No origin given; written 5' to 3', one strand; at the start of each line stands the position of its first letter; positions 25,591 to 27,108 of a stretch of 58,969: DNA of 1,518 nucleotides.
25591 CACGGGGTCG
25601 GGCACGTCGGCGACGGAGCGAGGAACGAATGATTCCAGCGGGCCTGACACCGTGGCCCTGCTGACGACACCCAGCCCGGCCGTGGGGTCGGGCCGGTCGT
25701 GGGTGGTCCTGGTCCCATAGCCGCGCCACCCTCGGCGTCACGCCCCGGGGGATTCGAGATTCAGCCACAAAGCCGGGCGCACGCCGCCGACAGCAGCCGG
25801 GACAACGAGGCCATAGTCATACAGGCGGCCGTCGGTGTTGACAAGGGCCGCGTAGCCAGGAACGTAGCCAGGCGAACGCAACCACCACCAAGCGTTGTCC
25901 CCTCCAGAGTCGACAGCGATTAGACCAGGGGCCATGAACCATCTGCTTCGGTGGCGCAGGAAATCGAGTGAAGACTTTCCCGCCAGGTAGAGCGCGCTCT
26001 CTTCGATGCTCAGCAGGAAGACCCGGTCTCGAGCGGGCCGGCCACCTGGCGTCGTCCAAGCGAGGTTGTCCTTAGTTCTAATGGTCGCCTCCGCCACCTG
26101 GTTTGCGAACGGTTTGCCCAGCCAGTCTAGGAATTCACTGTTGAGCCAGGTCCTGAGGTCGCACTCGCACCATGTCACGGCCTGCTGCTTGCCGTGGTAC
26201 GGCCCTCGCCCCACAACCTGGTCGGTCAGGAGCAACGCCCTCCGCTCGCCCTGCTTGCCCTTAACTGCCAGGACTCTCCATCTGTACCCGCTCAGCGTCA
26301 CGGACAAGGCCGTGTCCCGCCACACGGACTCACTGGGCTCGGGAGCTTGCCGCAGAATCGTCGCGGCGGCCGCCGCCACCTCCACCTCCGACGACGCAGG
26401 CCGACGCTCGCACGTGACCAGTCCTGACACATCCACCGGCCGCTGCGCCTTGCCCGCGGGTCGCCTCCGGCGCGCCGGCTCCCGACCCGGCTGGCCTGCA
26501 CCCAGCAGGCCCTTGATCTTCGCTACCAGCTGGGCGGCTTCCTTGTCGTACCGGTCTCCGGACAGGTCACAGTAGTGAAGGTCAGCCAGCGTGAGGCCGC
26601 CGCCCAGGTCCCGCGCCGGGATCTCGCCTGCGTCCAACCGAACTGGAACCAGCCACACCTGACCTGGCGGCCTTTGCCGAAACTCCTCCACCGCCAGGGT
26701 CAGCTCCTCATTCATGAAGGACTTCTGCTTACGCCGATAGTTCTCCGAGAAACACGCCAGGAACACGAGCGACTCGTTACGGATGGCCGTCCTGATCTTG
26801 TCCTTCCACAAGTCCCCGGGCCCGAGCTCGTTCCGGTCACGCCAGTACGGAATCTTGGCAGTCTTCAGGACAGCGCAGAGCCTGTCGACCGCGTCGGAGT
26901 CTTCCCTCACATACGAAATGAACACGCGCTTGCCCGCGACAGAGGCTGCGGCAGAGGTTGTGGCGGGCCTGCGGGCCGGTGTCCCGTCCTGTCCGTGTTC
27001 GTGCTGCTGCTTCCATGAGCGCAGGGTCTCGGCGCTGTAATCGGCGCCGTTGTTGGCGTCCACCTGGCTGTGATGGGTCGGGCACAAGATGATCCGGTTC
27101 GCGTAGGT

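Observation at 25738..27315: Single polypeptide fusing HNH nuclease, TIR and DUF6273-like domains: candidate undescribed one-gene immune/abortive-infection system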

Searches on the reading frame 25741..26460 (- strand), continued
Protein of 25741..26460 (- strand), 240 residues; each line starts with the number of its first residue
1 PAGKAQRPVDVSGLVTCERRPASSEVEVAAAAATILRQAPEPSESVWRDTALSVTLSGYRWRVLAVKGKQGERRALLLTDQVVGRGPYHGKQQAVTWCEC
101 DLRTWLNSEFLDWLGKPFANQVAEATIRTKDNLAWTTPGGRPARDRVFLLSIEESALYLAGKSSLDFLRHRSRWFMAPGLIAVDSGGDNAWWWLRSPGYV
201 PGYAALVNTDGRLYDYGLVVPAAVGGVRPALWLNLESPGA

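Call 55: fold_search(model_id=the predicted structure, library=viral)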
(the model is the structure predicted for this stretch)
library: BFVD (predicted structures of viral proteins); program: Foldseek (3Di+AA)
matches with E <= 10: 328; with E <= 0.001: 18
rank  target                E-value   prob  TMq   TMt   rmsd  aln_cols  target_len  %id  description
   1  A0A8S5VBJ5            1.7e-09  1.00  0.55  0.50   6.4       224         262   16  ATP-binding sugar transporter [Myoviridae sp. ctbEa13]
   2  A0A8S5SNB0            2.0e-09  1.00  0.55  0.80   4.4       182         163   19  DUF6273 domain-containing protein [Siphoviridae sp. ctCb814]
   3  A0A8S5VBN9            1.5e-08  1.00  0.55  0.42   5.7       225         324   18  DUF6273 domain-containing protein [Myoviridae sp. ctbEa13]
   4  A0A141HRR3            6.2e-08  1.00  0.54  0.10   6.2       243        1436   18  (no name in the UniProt tables at hand)
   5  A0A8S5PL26            9.7e-08  1.00  0.55  0.28   7.4       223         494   16  DUF6273 domain-containing protein [Siphoviridae sp. ctOSJ35]
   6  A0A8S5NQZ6            1.2e-07  1.00  0.52  0.23   6.2       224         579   16  Tail sheath protein [Myoviridae sp. ctj3P51]
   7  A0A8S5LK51            3.0e-07  1.00  0.59  0.39   6.6       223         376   19  DUF6273 domain-containing protein [Siphoviridae sp. ctnhN1]
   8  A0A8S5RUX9            3.0e-07  1.00  0.53  0.25  11.4       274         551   14  (no name in the UniProt tables at hand)
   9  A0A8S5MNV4            3.7e-07  1.00  0.53  0.61   5.8       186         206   14  DUF6273 domain-containing protein [Myoviridae sp. ctI7W9]
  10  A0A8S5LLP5            1.4e-06  1.00  0.57  0.20   6.5       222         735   18  Interferon alpha/beta receptor 1, Interferon I interferon signaling complex [Siphoviridae sp. ctvok7]
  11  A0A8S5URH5            3.6e-06  1.00  0.49  0.38   9.7       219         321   12  Uncharacterized protein [Myoviridae sp. ctsIb3]
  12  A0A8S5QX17            9.2e-06  1.00  0.45  0.19   6.9       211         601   13  Concanavalin A-like lectin/glucanase superfamily protein [Siphoviridae sp. ctcuE16]
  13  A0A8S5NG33            1.9e-05  1.00  0.46  0.26   8.0       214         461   12  Receptor Binding Protein [Siphoviridae sp. ctHEr2]
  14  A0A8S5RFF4            3.1e-05  1.00  0.49  0.24   9.4       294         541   10  Uncharacterized protein [virus sp. ctQmo6]
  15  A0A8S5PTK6            4.0e-05  1.00  0.53  0.30   6.5       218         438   11  Uncharacterized protein [Myoviridae sp. ctzS633]
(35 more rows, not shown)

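Call 79: search_protein_families(library=pfam, alignment_id=A1, max_evalue=0.001)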
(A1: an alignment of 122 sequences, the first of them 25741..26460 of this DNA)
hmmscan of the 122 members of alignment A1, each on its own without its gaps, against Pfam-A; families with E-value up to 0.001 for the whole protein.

A. member 1, window:25741-26460:- (240 aa): 1 family
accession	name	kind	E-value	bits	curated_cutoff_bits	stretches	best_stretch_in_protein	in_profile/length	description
PF19789.6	DUF6273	-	3e-22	79.7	23.5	1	75-234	4-171/172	Domain of unknown function (DUF6273)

B. families by the number of members that match (of 122 scanned): 16 families
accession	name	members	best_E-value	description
PF19789.6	DUF6273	122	2.1e-62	Domain of unknown function (DUF6273)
PF13676.11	TIR_2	3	6.5e-19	TIR domain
PF13240.11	Zn_Ribbon_1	2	7.1e-08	zinc-ribbon domain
PF08937.16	ThsB_TIR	2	9.5e-05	Thoeris protein ThsB, TIR-like domain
PF07719.23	TPR_2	2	0.00016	Tetratricopeptide repeat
PF07693.20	KAP_NTPase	1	4e-32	KAP family P-loop domain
PF08357.16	SEFIR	1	3.5e-17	SEFIR domain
PF10137.14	CAP12-PCTIR_TIR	1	2e-12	CAP12/Pycsar effector protein, TIR domain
PF00805.28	Pentapeptide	1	9.5e-11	Pentapeptide repeats (8 copies)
PF13191.12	AAA_16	1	3.9e-06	AAA ATPase domain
PF13306.12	LRR_5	1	2.8e-05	BspA type Leucine rich repeat region (6 copies)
PF13599.13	Pentapeptide_4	1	3.5e-05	Pentapeptide repeat region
PF05031.18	NEAT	1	4.6e-05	Iron Transport-associated domain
PF00515.34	TPR_1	1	5.2e-05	Tetratricopeptide repeat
PF12773.13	DZR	1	0.00045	Double zinc ribbon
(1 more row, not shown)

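Call 80: search_protein_families(library=padloc, alignment_id=A1, max_evalue=0.00001)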
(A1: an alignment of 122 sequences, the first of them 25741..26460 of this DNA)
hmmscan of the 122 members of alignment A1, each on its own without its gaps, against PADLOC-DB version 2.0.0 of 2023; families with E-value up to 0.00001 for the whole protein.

A. member 1, window:25741-26460:- (240 aa): 0 families

B. families by the number of members that match (of 122 scanned): 18 families
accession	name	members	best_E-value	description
PDLC02012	SAVED5--SAVED_TIR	2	1.3e-13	-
PDLC02421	Aga_TIR-PNTD1-PNTD2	2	9e-11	Class I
PDLC02403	Aga_TIR-PNTD1-PNTD2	2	1.8e-09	Class I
PDLC03957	bSEFIR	1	9.4e-68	-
PDLC03825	spbK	1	8.6e-41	-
PDLC04959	PDC-S20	1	9.1e-33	-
PDLC02209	QatA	1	6e-24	-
PDLC02361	PifA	1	5e-23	PifA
PDLC04957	PDC-S20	1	3e-19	-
PDLC02210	QatA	1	6.6e-18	-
PDLC04956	PDC-S20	1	1.5e-17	-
PDLC04958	PDC-S20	1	2.6e-16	-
PDLC00731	Effector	1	2.6e-10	TIR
PDLC02371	PycTIR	1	8.8e-08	-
PDLC00732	Effector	1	2.9e-07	TIR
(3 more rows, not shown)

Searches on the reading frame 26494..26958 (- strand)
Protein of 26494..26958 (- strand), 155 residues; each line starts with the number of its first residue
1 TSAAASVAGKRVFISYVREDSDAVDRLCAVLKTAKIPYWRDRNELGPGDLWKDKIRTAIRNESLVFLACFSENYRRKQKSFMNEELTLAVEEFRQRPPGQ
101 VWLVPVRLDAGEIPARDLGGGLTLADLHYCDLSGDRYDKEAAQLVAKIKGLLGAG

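Call 53: search_solved_structures(query=window:26494-26958:-, max_evalue=10, show_alignments=5)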
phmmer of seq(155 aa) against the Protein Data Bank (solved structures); distinct sequences matched with E-value up to 10: 9.
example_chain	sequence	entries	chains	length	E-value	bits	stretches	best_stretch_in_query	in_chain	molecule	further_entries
7qqk_A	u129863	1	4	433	0.035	17.1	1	11-50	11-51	TIR_SAVED fusion protein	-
1v47_A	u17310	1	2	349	0.037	17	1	79-129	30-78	ATP sulfurylase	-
7uwg_A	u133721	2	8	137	0.078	15.9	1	11-76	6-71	Molecular chaperone Tir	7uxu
8g83_A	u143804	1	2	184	0.1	15.6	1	10-76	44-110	NAD(+) hydrolase AbTIR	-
3h16_A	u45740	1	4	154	0.14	15.1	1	9-63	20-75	TIR protein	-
7uxr_A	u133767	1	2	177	0.28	14.1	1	11-65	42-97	TIR domain protein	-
8uen_A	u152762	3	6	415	0.6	13.1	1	37-70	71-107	Corynebacterial protease CP40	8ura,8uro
1p4a_A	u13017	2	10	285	1.8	11.5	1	63-106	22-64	Pur operon repressor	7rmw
1o57_A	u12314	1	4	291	1.9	11.4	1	63-106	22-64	PUR OPERON REPRESSOR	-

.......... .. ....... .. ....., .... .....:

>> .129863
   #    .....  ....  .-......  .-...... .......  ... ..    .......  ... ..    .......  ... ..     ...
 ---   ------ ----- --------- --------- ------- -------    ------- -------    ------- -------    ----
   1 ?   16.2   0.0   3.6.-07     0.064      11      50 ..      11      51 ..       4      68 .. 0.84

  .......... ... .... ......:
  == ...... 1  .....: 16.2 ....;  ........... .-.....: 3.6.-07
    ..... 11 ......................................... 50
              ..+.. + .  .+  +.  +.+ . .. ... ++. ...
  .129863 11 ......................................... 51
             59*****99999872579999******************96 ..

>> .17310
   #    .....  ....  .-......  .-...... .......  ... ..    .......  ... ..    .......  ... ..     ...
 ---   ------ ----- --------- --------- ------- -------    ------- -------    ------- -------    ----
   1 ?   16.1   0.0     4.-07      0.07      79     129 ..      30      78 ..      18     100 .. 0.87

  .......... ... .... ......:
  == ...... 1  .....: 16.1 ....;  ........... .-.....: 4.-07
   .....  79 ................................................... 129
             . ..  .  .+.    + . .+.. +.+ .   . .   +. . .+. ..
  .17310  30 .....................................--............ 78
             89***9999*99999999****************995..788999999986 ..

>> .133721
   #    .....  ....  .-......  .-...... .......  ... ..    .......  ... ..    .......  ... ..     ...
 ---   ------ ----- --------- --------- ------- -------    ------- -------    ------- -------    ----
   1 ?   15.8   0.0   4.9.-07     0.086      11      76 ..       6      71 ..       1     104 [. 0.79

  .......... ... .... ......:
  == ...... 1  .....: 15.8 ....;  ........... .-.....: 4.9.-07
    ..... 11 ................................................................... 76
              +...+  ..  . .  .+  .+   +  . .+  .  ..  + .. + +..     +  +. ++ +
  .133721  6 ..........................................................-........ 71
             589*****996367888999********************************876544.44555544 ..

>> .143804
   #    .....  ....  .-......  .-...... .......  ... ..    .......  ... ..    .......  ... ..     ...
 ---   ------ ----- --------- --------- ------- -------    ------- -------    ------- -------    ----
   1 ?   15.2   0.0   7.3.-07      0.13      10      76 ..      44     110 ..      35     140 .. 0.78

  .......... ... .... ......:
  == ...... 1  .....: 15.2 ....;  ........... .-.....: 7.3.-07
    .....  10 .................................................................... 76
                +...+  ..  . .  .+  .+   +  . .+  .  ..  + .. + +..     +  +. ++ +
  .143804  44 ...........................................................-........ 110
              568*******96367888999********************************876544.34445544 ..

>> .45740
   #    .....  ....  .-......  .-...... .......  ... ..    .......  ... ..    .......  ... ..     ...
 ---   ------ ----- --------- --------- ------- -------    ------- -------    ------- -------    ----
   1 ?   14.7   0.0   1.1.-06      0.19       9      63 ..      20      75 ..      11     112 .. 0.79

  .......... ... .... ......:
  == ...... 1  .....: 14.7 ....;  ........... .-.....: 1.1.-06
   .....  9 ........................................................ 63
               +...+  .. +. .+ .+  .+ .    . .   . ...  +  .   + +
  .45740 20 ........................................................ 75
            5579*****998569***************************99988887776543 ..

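Call 73: search_solved_structures(query=A3, max_evalue=1, show_alignments=5)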
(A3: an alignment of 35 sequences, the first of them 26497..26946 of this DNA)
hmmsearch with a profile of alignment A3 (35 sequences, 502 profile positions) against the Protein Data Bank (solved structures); distinct sequences matched with E-value up to 1: 21.
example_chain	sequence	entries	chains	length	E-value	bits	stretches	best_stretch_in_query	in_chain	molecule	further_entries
7qqk_A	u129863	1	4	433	1.9e-06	30.5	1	9-58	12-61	TIR_SAVED fusion protein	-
9mud_K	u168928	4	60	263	0.00014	24.3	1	9-105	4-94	Cat1 (CRISPR associated TIR 1) pentagonal filament | Cat1 (CRISPR associated TIR 1) pentagonal filament assembly | Cat1 (CRISPR-associated TIR 1)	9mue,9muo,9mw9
3h16_A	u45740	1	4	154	0.00019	23.9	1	8-56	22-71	TIR protein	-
7uwg_A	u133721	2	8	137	0.00022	23.7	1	8-60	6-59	Molecular chaperone Tir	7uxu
8g83_A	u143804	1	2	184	0.00051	22.5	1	9-60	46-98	NAD(+) hydrolase AbTIR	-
8j7s_B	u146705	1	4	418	0.00051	22.5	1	7-107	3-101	TIR domain-containing protein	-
8fex_A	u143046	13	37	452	0.0006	22.2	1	7-107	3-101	TIR-APAZ | TIR domain-containing protein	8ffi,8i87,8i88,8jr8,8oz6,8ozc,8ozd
8sp0_A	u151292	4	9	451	0.0007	22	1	7-107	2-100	TIR-APAZ | TIR domain-containing protein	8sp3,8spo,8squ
8qlo_A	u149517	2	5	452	0.0023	20.3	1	5-107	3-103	Toll/interleukin-1 receptor domain-containing protein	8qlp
7uxr_A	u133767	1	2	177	0.0043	19.4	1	9-57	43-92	TIR domain protein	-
8j8h_B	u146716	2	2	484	0.016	17.5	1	6-107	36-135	TIR domain-containing protein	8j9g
8z92_E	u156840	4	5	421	0.018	17.3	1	7-107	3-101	TIR domain-containing protein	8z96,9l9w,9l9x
8u7b_B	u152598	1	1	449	0.021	17.2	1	7-107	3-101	TIR domain-containing protein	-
8ifk_A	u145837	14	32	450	0.021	17.2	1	7-107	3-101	TIR domain-containing protein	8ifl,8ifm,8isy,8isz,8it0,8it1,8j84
4lzp_B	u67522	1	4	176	0.024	16.9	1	1-61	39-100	Putative uncharacterized protein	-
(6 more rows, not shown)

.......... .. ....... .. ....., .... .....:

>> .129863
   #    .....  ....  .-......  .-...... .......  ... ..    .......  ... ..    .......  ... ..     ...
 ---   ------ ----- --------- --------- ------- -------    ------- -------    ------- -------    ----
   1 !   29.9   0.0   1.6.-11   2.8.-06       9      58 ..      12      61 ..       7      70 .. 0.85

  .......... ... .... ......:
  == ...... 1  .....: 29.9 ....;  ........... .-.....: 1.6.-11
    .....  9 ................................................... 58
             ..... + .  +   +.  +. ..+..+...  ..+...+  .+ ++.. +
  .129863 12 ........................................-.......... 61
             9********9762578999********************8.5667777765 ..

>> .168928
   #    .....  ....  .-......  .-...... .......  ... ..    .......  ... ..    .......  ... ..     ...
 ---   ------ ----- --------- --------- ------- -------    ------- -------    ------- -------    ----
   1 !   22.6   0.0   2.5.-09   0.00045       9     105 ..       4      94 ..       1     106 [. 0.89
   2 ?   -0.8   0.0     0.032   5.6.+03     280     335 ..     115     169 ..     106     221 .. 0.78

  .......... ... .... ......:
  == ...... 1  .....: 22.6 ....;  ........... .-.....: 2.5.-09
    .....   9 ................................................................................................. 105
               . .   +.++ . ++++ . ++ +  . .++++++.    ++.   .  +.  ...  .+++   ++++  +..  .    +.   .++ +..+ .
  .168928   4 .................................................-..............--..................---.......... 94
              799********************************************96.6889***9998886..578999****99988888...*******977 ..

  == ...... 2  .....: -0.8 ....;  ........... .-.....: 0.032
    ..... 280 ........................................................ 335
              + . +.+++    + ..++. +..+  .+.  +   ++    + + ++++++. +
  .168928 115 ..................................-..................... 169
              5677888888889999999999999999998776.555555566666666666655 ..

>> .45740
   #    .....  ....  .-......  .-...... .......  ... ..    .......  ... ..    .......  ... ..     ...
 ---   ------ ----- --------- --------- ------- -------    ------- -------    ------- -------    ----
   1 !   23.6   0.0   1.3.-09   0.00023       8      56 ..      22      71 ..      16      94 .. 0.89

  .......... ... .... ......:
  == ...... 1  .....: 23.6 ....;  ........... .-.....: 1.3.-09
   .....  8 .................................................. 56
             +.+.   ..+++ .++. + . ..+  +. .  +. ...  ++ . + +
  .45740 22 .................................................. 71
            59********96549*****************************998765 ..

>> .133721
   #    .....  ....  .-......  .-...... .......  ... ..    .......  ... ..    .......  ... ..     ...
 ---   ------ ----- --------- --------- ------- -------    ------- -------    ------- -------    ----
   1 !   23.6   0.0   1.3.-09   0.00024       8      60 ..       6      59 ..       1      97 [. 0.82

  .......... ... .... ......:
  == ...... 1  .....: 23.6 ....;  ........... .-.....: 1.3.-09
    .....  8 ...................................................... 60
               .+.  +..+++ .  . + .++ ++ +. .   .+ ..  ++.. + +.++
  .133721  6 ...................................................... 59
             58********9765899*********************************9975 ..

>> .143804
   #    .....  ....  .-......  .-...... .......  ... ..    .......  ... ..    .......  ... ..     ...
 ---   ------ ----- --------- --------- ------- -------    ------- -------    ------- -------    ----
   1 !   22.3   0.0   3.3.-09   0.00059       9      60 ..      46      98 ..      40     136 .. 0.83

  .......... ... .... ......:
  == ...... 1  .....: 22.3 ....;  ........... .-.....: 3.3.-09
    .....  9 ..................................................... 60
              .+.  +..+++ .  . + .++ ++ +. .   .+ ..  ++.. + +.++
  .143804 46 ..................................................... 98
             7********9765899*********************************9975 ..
